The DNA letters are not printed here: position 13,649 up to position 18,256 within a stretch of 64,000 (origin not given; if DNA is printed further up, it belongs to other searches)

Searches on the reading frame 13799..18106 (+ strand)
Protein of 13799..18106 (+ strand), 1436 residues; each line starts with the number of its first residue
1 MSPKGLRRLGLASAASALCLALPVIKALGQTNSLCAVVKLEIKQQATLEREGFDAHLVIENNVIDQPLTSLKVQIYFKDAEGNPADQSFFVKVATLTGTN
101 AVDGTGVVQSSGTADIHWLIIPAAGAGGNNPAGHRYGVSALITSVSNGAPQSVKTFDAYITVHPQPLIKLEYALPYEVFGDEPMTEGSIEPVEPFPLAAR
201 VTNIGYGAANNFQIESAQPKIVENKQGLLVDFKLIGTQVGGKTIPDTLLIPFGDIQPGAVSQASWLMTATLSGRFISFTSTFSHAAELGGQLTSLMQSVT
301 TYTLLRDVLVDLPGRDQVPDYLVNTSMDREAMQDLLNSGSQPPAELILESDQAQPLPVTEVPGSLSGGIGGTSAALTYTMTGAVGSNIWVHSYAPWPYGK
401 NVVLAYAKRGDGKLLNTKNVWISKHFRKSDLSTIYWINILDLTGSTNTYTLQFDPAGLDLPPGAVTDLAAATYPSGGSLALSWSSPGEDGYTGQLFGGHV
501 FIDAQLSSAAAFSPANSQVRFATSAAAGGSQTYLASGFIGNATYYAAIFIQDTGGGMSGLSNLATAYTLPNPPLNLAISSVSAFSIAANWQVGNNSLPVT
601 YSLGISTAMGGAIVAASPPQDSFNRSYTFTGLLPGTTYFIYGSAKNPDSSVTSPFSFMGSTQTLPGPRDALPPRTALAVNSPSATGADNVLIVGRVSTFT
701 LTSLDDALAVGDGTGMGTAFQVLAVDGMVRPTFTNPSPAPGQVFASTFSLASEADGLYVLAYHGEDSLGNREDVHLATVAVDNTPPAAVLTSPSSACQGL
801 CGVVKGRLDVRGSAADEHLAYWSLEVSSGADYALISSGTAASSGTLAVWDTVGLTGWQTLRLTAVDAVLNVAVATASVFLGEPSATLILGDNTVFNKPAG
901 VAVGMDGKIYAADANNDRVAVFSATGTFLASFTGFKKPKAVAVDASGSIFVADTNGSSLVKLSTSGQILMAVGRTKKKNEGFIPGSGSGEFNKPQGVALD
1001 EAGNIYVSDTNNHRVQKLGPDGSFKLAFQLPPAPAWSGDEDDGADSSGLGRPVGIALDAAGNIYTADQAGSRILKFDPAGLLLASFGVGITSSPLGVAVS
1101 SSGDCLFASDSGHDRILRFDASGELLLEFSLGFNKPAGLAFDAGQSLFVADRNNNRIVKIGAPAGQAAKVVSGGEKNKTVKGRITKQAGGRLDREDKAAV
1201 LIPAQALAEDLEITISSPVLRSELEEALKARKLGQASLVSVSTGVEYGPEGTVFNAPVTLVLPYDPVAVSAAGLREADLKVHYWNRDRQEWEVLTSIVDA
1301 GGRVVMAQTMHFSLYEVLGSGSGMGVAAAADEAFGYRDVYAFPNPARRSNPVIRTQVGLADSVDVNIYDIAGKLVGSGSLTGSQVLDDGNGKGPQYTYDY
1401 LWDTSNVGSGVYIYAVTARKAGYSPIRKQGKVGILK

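Call 57: search_protein_families(library=pfam, proteins=[window:13799-18106:+], max_evalue=0.00001)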
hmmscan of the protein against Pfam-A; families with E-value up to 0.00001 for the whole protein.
window:13799-18106:+ (1436 aa): 4 families
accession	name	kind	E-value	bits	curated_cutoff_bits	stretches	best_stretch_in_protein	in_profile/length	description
PF01436.27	NHL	-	2.9e-37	125.3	20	1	991-1017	1-27/28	NHL repeat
PF08450.18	SGL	-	4.2e-12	46.6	26.3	0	1048-1088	182-222/246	SMP-30/Gluconolactonase/LRE-like region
PF24684.1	Vgb_lyase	-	1.3e-08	34.5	50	0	1052-1160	15-123/290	Virginiamycin B lyase family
PF25021.1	TEN_NHL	-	1e-07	31.8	27.1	0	1042-1083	134-173/357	Teneurin NHL domain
